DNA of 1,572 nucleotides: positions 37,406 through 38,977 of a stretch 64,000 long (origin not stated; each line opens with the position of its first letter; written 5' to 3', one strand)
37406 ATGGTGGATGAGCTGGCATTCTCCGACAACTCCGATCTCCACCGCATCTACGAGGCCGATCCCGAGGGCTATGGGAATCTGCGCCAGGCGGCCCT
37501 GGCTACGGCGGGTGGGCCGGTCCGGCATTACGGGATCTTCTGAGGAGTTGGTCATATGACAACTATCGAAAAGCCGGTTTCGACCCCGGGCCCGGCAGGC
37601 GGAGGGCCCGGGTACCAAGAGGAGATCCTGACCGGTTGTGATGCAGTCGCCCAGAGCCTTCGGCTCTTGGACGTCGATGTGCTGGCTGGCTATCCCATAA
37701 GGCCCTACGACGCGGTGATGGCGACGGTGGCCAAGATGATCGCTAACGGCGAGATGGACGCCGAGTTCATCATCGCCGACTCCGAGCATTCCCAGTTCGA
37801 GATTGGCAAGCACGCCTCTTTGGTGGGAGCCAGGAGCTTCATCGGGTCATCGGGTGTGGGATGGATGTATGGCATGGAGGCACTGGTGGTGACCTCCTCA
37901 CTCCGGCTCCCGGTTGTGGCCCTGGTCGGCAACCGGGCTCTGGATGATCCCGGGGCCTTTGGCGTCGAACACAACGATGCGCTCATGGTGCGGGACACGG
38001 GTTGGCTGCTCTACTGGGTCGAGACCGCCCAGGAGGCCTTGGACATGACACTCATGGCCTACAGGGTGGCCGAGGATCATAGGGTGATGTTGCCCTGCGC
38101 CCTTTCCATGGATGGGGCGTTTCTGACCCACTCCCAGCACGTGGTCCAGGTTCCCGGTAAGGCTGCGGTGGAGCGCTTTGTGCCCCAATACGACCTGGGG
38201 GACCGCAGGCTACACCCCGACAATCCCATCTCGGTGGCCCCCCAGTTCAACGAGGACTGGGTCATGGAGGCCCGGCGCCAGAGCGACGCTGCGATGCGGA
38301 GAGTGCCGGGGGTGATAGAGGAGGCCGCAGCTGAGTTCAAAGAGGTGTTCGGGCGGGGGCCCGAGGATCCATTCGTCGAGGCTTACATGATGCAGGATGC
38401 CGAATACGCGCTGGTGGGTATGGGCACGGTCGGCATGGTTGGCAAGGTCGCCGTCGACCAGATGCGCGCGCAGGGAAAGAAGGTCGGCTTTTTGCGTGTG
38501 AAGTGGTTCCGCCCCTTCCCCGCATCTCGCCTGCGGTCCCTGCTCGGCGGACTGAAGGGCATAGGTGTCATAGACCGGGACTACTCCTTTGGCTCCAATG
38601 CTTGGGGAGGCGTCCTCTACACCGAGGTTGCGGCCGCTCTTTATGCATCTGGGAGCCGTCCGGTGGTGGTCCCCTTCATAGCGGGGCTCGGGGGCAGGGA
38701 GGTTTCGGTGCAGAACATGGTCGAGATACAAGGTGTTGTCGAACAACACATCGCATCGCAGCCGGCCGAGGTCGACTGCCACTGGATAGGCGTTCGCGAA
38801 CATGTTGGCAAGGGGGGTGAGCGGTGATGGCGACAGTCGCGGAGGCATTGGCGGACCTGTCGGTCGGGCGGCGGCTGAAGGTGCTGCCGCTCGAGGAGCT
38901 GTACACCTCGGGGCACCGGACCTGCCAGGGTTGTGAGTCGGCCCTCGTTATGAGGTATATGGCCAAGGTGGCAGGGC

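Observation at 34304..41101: Oxalate-oxidoreductase-like OFOR coupled to an orphan NuoF-like flavoprotein, divergent from an OFA-family transporter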

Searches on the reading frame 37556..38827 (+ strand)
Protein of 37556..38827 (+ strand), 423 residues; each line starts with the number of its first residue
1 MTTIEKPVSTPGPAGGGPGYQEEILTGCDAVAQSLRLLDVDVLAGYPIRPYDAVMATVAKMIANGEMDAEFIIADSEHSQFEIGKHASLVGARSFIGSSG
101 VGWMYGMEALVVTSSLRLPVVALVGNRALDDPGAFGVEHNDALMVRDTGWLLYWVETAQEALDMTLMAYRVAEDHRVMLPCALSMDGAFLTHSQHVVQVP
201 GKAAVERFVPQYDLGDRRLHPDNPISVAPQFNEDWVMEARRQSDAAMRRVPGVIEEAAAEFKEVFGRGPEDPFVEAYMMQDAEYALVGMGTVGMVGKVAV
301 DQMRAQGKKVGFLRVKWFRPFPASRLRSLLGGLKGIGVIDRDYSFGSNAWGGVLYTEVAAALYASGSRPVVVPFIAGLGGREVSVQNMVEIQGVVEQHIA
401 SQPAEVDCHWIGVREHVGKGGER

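Call 8: search_protein_families(library=pfam, proteins=[window:37556-38827:+], max_evalue=0.01)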
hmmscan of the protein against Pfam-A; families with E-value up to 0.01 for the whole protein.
window:37556-38827:+ (423 aa): 2 families
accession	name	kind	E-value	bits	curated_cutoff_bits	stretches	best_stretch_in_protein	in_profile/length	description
PF01855.24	POR_N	-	9.4e-54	183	27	1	37-257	5-229/231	Pyruvate flavodoxin/ferredoxin oxidoreductase, thiamine diP-bdg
PF17147.9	PFOR_II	-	5.6e-31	107.4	27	1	282-387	1-101/102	Pyruvate:ferredoxin oxidoreductase core domain II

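Call 9: search_protein_families(library=ncbifam, proteins=[window:37556-38827:+], max_evalue=0.01)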
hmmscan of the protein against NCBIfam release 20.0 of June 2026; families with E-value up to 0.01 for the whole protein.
window:37556-38827:+ (423 aa): 13 families
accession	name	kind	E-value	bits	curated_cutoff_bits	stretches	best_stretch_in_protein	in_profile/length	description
NF045791.1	OxalOxredalpha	equivalog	5.4e-105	351.7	500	1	24-411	6-391/395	oxalate oxidoreductase subunit alpha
NF040682.1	PorA_Arch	equivalog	2.4e-100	336.1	550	1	23-415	4-387/387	pyruvate synthase subunit PorA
NF006233.0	PRK08367.1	equivalog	3.4e-84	283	625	1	24-416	6-392/394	pyruvate ferredoxin oxidoreductase subunit alpha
NF007201.0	PRK09622.1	equivalog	2.2e-77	260.6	590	1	22-399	10-382/405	2-oxoacid:ferredoxin oxidoreductase subunit alpha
NF045764.1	PhenlGlyoxDHPadG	equivalog_domain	1.2e-76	257.8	700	1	25-394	5-378/398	NADH-dependent phenylglyoxylate dehydrogenase subunit alpha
NF006232.0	PRK08366.1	equivalog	4.7e-72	242.8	646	1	23-411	8-390/394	2-ketoisovalerate ferredoxin oxidoreductase subunit alpha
TIGR02176.1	pyruv_ox_red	equivalog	7e-28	97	911.35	1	115-391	98-374/1167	pyruvate:ferredoxin (flavodoxin) oxidoreductase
NF005507.0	PRK07119.1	subfamily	1.1e-21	77.1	399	1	23-333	5-298/352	3-methyl-2-oxobutanoate dehydrogenase subunit VorB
NF006412.0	PRK08659.1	equivalog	1.4e-16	60.6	411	1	22-336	5-329/378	2-oxoacid:acceptor oxidoreductase subunit alpha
NF007206.0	PRK09627.1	equivalog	1.7e-14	53.6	579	2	274-337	267-330/375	2-oxoglutarate synthase subunit alpha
TIGR03710.1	OAFO_sf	subfamily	8.3e-14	51.1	482.75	2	274-342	456-523/561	2-oxoacid:acceptor oxidoreductase subunit alpha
TIGR03336.1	IOR_alpha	equivalog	9.5e-08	30.8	650.9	1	22-199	2-174/595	indolepyruvate ferredoxin oxidoreductase subunit alpha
NF041170.1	Oxoac_fdxalpha_Archa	equivalog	4.8e-07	28.5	800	1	269-342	507-581/636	2-oxoacid:ferredoxin oxidoreductase subunit alpha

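Call 10: search_solved_structures(query=window:37556-38827:+, show_alignments=2)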
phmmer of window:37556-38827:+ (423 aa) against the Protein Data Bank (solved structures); distinct sequences matched with E-value up to 0.001: 7.
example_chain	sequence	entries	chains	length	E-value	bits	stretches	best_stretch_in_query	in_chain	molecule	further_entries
5c4i_A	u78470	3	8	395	7.9e-91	308.3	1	25-395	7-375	Oxalate oxidoreductase subunit alpha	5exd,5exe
9bt4_B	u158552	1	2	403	1.9e-61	211.5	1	24-415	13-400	Pyruvate:Ferredoxin Oxidoreductase, subunit alpha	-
6cin_A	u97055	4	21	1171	1.2e-18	70.6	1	41-385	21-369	PYRUVATE-FERREDOXIN OXIDOREDUCTASE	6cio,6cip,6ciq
7plm_A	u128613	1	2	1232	1.1e-17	67.3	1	90-386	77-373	Pyruvate:ferredoxin oxidoreductase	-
1b0p_A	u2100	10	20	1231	1.2e-17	67.3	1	90-386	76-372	PROTEIN (PYRUVATE-FERREDOXIN OXIDOREDUCTASE) | Pyruvate-Ferredoxin Oxidoreductase | PYRUVATE FERREDOXIN OXIDOREDUCTASE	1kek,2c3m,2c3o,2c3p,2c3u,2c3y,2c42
1yd7_A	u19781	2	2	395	6.2e-11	45.1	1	21-324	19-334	2-keto acid:ferredoxin oxidoreductase subunit alpha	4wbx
8ys5_A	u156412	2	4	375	2.4e-08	36.6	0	24-209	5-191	2-oxoglutarate synthase subunit alpha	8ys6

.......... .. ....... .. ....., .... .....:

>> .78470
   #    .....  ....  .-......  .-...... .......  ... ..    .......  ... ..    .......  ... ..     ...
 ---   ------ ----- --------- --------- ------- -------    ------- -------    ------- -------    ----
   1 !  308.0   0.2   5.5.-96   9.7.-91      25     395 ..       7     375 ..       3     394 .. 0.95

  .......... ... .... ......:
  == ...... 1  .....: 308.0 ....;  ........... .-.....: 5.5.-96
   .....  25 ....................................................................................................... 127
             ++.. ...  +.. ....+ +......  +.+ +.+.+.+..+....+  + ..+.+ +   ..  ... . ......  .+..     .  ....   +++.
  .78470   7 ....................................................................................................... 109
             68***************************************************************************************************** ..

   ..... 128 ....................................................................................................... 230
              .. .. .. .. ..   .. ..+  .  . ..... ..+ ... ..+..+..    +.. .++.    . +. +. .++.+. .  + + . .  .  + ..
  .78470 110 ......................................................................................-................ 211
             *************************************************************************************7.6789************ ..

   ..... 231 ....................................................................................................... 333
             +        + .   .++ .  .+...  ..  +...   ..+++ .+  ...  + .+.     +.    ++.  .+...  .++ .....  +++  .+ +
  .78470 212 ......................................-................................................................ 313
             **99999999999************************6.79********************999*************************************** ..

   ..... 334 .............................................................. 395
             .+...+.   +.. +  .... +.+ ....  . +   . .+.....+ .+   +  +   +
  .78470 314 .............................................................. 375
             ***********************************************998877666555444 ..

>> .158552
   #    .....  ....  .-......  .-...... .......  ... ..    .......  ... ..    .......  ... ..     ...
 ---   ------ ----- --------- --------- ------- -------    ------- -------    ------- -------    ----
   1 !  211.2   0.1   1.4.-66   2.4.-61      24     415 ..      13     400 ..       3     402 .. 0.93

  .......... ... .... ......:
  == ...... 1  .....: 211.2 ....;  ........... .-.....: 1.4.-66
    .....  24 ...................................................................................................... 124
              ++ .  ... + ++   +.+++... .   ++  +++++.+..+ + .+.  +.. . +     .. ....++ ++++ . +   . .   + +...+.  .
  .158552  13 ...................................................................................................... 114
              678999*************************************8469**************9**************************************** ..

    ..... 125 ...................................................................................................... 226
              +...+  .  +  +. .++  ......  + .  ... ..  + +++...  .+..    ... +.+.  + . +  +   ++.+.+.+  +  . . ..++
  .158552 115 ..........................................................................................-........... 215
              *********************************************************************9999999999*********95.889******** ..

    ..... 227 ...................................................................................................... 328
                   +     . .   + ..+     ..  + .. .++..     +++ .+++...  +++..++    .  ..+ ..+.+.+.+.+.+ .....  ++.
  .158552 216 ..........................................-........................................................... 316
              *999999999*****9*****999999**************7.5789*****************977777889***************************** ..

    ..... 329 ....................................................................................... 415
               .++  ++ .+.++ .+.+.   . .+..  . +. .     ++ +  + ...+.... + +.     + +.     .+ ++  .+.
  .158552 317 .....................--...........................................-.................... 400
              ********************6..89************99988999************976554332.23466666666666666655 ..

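Call 22: find_homologous_proteins(query=window:37556-38827:+, max_evalue=1e-20)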
Query window:37556-38827:+ (423 aa): 5398 proteins with E <= 1e-20 among 8000 candidates; the best 120 are listed.
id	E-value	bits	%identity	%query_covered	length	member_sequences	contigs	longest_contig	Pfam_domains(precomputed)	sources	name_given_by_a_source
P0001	2.6e-282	954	100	100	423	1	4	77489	PF01855.25,PF17147.10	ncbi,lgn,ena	-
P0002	5.1e-228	775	82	100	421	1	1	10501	PF01855.25,PF17147.10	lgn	-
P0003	1.3e-222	757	80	98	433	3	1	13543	PF01855.25,PF17147.10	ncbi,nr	ncbi:MAG TPA: hypothetical protein VKV80_13255 [Streptosporangiaceae bacterium]|nr:hypothetical prot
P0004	1.6e-218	744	79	98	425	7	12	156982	PF01855.25,PF17147.10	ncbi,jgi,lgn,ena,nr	ncbi:MAG TPA: pyruvate ferredoxin oxidoreductase [Candidatus Dormibacteraeota bacterium]|nr:pyruvate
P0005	2.7e-218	743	80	93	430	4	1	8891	PF01855.25,PF17147.10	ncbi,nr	ncbi:MAG: pyruvate ferredoxin oxidoreductase [Actinobacteria bacterium]|nr:pyruvate ferredoxin oxido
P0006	6.0e-218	742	79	98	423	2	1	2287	PF01855.25,PF17147.10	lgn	-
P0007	1.0e-217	741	79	98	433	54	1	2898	PF01855.25,PF17147.10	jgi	jgi:pyruvate ferredoxin oxidoreductase alpha subunit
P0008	1.2e-217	741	78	100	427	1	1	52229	PF01855.25,PF17147.10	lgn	-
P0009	3.8e-217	739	79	98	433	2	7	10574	PF01855.25,PF17147.10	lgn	-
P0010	1.0e-216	738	79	93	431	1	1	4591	PF01855.25,PF17147.10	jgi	jgi:pyruvate ferredoxin oxidoreductase alpha subunit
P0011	1.1e-216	738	79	98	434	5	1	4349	PF01855.25,PF17147.10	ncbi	-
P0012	1.1e-216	738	78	98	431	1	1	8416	PF01855.25,PF17147.10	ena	-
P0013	1.4e-216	737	78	98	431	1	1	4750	PF01855.25,PF17147.10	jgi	jgi:pyruvate ferredoxin oxidoreductase alpha subunit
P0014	1.4e-216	737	78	98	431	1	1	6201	PF01855.25,PF17147.10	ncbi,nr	ncbi:MAG TPA: hypothetical protein VE343_01700 [Streptosporangiaceae bacterium]|nr:hypothetical prot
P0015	1.8e-216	737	78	98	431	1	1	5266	PF01855.25,PF17147.10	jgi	jgi:pyruvate ferredoxin oxidoreductase alpha subunit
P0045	7.1e-199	679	74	93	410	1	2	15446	PF01855.25,PF17147.10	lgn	-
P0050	3.7e-181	621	70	93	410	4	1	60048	PF01855.25,PF17147.10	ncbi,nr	ncbi:MAG: pyruvate ferredoxin oxidoreductase [Bacillota bacterium]|nr:pyruvate ferredoxin oxidoreduc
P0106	3.5e-165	568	61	94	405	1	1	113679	PF01855.25,PF17147.10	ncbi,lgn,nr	ncbi:MAG TPA: pyruvate ferredoxin oxidoreductase [Alphaproteobacteria bacterium]|nr:pyruvate ferredo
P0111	4.6e-165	568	62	98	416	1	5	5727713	PF01855.25,PF17147.10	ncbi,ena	-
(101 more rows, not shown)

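Call 23: find_encoding_contigs(protein=P0001, flank=8000, max_places=3)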
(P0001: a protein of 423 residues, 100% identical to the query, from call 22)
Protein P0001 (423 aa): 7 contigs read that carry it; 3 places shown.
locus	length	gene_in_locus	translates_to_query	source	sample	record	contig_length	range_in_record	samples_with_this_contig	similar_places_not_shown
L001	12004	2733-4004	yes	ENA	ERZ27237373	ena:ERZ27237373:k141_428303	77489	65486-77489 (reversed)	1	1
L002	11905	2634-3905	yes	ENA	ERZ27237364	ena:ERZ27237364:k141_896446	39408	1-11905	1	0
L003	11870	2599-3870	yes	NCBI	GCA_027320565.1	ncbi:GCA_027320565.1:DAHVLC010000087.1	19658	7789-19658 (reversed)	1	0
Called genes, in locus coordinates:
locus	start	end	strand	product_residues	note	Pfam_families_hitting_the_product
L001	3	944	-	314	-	?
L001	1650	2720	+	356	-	PF12838:Fer4_7 (faint), PF12797:Fer4_2 (faint), PF00037:Fer4 (weak), PF14697:Fer4_21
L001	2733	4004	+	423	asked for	PF01855:POR_N, PF17147:PFOR_II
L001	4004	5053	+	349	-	PF02775:TPP_enzyme_C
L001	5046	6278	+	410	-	PF01512:Complex1_51K, PF22461:SLBB_2 (faint), PF10589:NADH_4Fe-4S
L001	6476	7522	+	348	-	PF01266:DAO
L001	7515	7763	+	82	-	PF02597:ThiS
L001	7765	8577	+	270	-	PF05690:ThiG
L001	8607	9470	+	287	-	PF08543:Phos_pyr_kin, PF00294:PfkB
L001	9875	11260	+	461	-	PF03951:Gln-synt_N (faint), PF00120:Gln-synt_C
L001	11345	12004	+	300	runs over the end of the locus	PF13522:GATase_6, PF13537:GATase_7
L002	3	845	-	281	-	?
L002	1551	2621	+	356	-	PF12838:Fer4_7 (faint), PF12797:Fer4_2 (faint), PF00037:Fer4 (weak), PF14697:Fer4_21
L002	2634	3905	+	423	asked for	PF01855:POR_N, PF17147:PFOR_II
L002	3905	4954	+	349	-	PF02775:TPP_enzyme_C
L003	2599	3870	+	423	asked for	PF01855:POR_N, PF17147:PFOR_II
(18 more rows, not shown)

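Call 24: find_encoding_contigs(protein=P0004, flank=8000, max_places=3)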
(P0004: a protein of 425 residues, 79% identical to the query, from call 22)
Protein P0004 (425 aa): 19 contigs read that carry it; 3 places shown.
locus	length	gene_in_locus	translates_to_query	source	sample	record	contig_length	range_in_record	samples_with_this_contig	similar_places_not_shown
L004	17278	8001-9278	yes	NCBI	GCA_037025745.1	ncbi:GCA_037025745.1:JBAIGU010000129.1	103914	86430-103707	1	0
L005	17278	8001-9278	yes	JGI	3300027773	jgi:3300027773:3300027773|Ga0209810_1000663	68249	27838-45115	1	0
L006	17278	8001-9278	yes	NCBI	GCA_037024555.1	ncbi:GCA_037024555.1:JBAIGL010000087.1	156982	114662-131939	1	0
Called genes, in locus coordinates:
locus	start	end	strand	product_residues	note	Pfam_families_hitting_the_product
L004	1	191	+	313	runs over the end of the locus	PF00296:Bac_luciferase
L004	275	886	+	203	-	PF00324:AA_permease (weak)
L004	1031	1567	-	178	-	-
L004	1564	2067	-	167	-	PF13546:DDE_5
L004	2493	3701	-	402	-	PF06441:EHN, PF00561:Abhydrolase_1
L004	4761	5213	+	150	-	-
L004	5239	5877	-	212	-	PF06114:Peptidase_M78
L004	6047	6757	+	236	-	PF00392:GntR, PF07729:FCD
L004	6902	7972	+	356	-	PF00037:Fer4 (faint), PF14697:Fer4_21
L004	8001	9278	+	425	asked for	PF01855:POR_N, PF17147:PFOR_II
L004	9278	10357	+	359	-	PF02775:TPP_enzyme_C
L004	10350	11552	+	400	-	PF01512:Complex1_51K, PF10531:SLBB, PF22461:SLBB_2 (weak), PF10589:NADH_4Fe-4S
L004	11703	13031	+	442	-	PF07690:MFS_1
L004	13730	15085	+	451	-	PF02629:CoA_binding (weak), PF13380:CoA_binding_2, PF13607:Succ_CoA_lig, PF19045:Ligase_CoA_2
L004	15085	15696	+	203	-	PF13549:ATP-grasp_5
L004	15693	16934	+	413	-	PF00501:AMP-binding, PF14535:AMP-binding_C_2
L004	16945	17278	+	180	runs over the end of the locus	?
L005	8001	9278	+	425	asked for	PF01855:POR_N, PF17147:PFOR_II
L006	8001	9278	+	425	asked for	PF01855:POR_N, PF17147:PFOR_II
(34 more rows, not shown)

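Call 26: find_encoding_contigs(protein=P0111, flank=8000, max_places=2)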
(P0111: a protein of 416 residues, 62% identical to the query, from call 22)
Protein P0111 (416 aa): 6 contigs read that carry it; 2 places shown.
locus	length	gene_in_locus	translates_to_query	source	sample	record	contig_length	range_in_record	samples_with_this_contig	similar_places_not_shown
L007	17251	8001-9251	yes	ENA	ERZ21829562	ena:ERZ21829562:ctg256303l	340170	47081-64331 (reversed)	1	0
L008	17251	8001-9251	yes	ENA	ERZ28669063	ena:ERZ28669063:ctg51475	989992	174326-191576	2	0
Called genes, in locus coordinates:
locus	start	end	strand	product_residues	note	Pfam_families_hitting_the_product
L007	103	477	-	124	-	PF16320:Ribosomal_L12_N, PF00542:Ribosomal_L12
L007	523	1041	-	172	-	PF00466:Ribosomal_L10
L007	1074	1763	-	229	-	PF00687:Ribosomal_L1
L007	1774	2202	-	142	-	PF03946:Ribosomal_L11_N, PF00298:Ribosomal_L11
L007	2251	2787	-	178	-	PF02357:NusG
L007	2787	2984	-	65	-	PF00584:SecE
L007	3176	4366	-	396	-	PF00009:GTP_EFTU, PF03144:GTP_EFTU_D2, PF03143:GTP_EFTU_D3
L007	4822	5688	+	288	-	PF08032:SpoU_sub_bind, PF00588:SpoU_methylase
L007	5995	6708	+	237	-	PF00392:GntR, PF01325:Fe_dep_repress (faint), PF07729:FCD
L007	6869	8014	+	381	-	PF14697:Fer4_21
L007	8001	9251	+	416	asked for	PF01855:POR_N, PF17147:PFOR_II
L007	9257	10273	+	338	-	PF02775:TPP_enzyme_C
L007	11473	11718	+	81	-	PF01609:DDE_Tnp_1 (weak), PF13751:DDE_Tnp_1_6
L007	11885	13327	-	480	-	PF00199:Catalase, PF06628:Catalase-rel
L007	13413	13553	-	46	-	PF01527:HTH_Tnp_1 (weak)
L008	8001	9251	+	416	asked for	PF01855:POR_N, PF17147:PFOR_II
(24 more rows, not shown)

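Call 27: find_encoding_contigs(protein=P0050, flank=8000, max_places=2)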
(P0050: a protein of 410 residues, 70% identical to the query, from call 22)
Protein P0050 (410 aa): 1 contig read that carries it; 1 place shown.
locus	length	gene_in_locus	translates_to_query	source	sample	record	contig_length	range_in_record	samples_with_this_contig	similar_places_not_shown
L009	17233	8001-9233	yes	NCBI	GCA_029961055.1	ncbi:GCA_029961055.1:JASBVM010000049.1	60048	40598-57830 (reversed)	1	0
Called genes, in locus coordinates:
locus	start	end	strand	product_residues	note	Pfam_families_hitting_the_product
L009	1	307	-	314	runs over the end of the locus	PF12911:OppC_N, PF00528:BPD_transp_1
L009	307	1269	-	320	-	PF19300:BPD_transp_1_N, PF00528:BPD_transp_1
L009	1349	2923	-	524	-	PF00496:SBP_bac_5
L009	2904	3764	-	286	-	PF09339:HTH_IclR, PF01614:IclR_C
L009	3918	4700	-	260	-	PF00392:GntR, PF01325:Fe_dep_repress (weak), PF13412:HTH_24 (weak), PF07729:FCD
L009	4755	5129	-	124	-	-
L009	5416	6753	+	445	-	PF07690:MFS_1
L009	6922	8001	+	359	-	PF13183:Fer4_8 (faint), PF12838:Fer4_7 (weak), PF00037:Fer4 (faint), PF12797:Fer4_2 (faint), PF13237:Fer4_10 (weak), PF14697:Fer4_21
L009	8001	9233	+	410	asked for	PF01855:POR_N, PF17147:PFOR_II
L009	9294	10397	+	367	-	PF02775:TPP_enzyme_C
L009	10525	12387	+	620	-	PF00664:ABC_membrane, PF00005:ABC_tran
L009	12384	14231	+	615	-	PF00664:ABC_membrane, PF00005:ABC_tran, PF02463:SMC_N (faint)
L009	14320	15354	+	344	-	PF08240:ADH_N, PF00107:ADH_zinc_N, PF13602:ADH_zinc_N_2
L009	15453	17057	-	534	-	PF02652:Lactate_perm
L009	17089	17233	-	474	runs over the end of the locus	PF01565:FAD_binding_4, PF02913:FAD-oxidase_C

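Call 28: find_encoding_contigs(protein=P0106, flank=8000, max_places=2)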
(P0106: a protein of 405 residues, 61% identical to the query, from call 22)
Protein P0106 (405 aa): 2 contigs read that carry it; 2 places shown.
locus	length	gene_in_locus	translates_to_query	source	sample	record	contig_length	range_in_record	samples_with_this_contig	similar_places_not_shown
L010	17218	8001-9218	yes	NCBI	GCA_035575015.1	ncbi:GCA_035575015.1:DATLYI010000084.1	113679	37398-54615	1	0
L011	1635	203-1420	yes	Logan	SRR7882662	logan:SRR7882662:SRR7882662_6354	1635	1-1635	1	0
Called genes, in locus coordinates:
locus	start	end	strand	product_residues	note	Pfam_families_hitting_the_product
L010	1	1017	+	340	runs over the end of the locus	PF06723:MreB_Mbl, PF00022:Actin, PF11104:PilM_2 (faint), PF00012:HSP70, PF14450:FtsA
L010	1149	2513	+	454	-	PF03448:MgtE_N, PF00571:CBS, PF01769:MgtE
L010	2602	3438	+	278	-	PF01925:TauE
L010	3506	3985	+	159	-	PF00582:Usp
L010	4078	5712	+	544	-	PF02652:Lactate_perm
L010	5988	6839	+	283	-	PF00392:GntR, PF14502:HTH_41 (weak), PF07729:FCD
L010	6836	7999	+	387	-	PF00037:Fer4 (faint), PF14697:Fer4_21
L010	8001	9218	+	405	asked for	PF01855:POR_N, PF17147:PFOR_II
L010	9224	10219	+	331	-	PF02775:TPP_enzyme_C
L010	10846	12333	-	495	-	PF08323:Glyco_transf_5, PF13439:Glyco_transf_4 (faint), PF00534:Glycos_transf_1, PF13692:Glyco_trans_1_4 (weak)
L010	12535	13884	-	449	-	PF11638:DnaA_N, PF00308:Bac_DnaA, PF01695:IstB_IS21, PF00004:AAA (weak), PF08299:Bac_DnaA_C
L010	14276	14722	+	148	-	PF02381:MraZ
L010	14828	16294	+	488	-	PF00478:IMPDH, PF00571:CBS, PF03060:NMO, PF00977:His_biosynth (faint), PF01070:FMN_dh (weak)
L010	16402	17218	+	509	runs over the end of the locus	PF00117:GATase, PF07722:Peptidase_C26, PF02540:NAD_synthase (faint), PF00958:GMP_synt_C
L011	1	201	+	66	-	?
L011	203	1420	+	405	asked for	PF01855:POR_N, PF17147:PFOR_II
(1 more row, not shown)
